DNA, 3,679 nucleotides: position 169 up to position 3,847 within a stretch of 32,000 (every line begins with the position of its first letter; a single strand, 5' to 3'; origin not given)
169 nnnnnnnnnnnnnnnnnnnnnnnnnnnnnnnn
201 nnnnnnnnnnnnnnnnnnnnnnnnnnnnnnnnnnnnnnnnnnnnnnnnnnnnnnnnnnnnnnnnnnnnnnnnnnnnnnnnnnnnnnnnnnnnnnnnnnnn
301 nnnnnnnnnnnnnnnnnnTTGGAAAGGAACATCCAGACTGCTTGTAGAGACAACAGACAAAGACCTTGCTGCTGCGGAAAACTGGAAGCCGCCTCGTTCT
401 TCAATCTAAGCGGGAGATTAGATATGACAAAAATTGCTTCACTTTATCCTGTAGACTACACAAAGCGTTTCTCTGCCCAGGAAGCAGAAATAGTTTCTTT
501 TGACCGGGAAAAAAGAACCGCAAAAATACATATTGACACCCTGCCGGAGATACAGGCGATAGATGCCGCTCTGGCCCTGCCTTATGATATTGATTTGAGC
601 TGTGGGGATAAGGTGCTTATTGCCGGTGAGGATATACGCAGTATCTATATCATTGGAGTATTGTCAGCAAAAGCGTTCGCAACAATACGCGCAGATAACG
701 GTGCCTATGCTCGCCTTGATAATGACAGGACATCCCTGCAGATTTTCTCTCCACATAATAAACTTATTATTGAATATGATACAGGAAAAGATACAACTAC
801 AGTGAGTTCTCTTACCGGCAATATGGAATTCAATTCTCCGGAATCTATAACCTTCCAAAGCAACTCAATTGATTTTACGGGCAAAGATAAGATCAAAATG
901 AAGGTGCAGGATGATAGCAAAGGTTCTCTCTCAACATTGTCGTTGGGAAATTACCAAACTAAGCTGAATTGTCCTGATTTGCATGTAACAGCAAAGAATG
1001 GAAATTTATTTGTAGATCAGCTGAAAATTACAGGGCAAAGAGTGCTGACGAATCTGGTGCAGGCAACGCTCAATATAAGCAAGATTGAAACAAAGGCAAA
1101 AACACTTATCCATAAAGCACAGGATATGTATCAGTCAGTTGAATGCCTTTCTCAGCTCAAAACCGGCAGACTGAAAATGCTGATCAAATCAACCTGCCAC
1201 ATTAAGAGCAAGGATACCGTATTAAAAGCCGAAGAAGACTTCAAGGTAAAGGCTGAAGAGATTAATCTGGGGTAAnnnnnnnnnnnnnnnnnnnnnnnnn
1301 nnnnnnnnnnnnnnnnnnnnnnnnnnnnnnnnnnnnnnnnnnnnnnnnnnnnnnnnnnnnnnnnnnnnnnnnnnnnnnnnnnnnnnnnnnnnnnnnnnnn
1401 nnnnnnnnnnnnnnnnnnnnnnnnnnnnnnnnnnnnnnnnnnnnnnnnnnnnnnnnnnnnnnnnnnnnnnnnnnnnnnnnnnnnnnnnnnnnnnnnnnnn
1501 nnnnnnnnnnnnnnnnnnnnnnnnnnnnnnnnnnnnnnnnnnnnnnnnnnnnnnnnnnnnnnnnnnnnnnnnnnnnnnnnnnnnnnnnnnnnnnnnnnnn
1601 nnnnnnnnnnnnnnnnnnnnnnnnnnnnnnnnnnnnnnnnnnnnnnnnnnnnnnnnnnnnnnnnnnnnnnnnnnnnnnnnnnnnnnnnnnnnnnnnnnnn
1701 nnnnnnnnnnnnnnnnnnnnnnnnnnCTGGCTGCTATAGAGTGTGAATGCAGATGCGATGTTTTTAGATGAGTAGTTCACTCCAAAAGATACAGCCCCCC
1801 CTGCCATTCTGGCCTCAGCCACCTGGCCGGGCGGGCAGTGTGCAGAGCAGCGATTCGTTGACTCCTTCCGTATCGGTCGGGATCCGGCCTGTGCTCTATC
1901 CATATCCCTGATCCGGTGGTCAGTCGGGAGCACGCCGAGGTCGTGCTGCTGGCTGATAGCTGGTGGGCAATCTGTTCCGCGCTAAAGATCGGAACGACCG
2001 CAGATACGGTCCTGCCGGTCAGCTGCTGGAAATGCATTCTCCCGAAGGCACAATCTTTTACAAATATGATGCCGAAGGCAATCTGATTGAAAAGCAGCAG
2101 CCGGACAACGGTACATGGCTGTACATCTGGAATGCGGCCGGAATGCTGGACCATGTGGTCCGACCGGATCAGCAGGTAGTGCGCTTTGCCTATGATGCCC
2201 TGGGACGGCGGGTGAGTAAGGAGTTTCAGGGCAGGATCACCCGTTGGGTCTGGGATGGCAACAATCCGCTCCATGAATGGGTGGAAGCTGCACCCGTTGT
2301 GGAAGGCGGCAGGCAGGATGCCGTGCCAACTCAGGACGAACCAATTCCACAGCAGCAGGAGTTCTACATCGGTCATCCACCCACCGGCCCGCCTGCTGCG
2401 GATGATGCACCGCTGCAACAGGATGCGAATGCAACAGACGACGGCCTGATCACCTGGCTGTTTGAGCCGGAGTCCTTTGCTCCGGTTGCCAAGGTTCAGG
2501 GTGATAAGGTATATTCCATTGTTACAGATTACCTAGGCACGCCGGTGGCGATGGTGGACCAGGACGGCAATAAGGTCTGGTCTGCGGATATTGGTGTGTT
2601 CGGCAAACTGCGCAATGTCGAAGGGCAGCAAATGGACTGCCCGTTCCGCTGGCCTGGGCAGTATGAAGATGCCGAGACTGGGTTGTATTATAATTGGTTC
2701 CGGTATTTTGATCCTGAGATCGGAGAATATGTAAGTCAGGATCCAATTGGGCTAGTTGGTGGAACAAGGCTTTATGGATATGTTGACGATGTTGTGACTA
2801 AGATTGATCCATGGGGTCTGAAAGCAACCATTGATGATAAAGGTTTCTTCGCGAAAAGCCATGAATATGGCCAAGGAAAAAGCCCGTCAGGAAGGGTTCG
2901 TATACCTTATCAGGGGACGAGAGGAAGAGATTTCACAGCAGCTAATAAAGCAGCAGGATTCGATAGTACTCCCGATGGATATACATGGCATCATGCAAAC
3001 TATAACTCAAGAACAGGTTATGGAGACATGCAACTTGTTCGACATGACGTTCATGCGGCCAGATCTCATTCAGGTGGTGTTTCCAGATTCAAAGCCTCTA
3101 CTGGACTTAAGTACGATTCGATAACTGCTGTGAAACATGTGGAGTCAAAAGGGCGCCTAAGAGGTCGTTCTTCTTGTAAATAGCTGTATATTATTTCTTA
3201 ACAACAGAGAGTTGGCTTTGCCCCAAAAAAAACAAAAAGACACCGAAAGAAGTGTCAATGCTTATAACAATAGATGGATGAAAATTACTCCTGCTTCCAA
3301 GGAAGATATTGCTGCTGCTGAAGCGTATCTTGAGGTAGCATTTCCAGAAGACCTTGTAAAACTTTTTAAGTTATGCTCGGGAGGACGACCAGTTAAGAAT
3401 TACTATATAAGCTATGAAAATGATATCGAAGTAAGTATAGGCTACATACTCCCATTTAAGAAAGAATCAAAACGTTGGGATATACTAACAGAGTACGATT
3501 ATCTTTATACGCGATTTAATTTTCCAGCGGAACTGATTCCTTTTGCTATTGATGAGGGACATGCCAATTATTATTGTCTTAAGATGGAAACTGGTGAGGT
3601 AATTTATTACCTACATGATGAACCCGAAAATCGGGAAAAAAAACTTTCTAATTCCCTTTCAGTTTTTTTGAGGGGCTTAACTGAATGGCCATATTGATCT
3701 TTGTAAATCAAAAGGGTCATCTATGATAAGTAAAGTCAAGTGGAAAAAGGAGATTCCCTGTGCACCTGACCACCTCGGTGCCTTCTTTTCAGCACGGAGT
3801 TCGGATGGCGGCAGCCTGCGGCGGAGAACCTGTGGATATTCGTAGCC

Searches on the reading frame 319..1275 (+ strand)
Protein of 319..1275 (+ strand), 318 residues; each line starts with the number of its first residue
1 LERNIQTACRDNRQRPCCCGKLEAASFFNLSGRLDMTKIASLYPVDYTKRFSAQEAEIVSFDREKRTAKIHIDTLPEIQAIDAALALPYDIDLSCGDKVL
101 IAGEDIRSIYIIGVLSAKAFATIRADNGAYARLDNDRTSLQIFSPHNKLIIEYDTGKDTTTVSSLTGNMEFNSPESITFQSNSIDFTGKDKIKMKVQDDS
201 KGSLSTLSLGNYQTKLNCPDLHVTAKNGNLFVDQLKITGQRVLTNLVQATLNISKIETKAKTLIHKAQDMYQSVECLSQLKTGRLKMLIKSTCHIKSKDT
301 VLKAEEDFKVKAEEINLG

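Call 7: search_protein_families(library=pfam, proteins=[window:319-1275:+], max_evalue=0.01)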
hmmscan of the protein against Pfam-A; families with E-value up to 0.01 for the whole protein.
window:319-1275:+ (318 aa): 1 family
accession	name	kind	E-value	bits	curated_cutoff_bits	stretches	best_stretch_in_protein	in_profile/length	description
PF12059.13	DUF3540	-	3.3e-19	70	27.9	1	212-318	93-199/199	Protein of unknown function (DUF3540)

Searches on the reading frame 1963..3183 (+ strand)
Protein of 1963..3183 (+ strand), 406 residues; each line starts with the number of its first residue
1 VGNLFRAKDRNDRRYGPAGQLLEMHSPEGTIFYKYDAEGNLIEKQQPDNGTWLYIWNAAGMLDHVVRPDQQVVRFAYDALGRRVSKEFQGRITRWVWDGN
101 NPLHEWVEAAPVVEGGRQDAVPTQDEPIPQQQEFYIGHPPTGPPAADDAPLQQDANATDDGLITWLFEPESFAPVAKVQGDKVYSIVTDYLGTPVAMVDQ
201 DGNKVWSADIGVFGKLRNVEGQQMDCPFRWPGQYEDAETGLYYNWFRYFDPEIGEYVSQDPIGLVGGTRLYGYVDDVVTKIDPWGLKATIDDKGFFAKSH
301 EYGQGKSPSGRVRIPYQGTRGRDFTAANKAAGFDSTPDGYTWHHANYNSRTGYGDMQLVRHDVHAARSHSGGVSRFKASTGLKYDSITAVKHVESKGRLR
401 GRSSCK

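Call 7: search_protein_families(library=pfam, proteins=[window:1963-3183:+], max_evalue=0.01)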
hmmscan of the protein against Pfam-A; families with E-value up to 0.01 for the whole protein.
window:1963-3183:+ (406 aa): 4 families
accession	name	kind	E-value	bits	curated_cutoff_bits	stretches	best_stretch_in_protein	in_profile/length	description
PF14414.12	WHH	-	6.4e-13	48.7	25.1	1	334-377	3-41/43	A nuclease of the HNH/ENDO VII superfamily with conserved WHH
PF05593.20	RHS_repeat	-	3.1e-11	43.8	22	1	35-62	1-28/38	RHS Repeat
PF03527.20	RHS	-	1.5e-09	38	27.9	1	184-218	2-36/38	RHS protein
PF12639.13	Colicin-DNase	-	6.6e-07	30.5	25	1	330-371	58-96/96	DNase/tRNase domain of colicin-like bacteriocin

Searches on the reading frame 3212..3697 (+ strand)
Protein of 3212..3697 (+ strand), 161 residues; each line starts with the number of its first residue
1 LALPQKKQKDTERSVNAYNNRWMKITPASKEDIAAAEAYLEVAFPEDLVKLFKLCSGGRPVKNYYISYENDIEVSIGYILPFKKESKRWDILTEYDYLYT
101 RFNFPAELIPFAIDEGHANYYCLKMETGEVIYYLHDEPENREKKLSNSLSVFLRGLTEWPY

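Call 7: search_protein_families(library=pfam, proteins=[window:3212-3697:+], max_evalue=0.01)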
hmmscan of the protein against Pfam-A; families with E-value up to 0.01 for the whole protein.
window:3212-3697:+ (161 aa): 3 families
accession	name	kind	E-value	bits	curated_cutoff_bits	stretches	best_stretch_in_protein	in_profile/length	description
PF09346.15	SMI1_KNR4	-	2.7e-19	70.5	25.4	1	27-154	1-124/125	SMI1 / KNR4 family (SUKH-1)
PF14568.11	SUKH_6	-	3.7e-13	50.5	27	1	31-153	2-119/119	SMI1-KNR4 cell-wall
PF14567.11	SUKH_5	-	8e-10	39.1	27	1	16-154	6-138/142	SMI1-KNR4 cell-wall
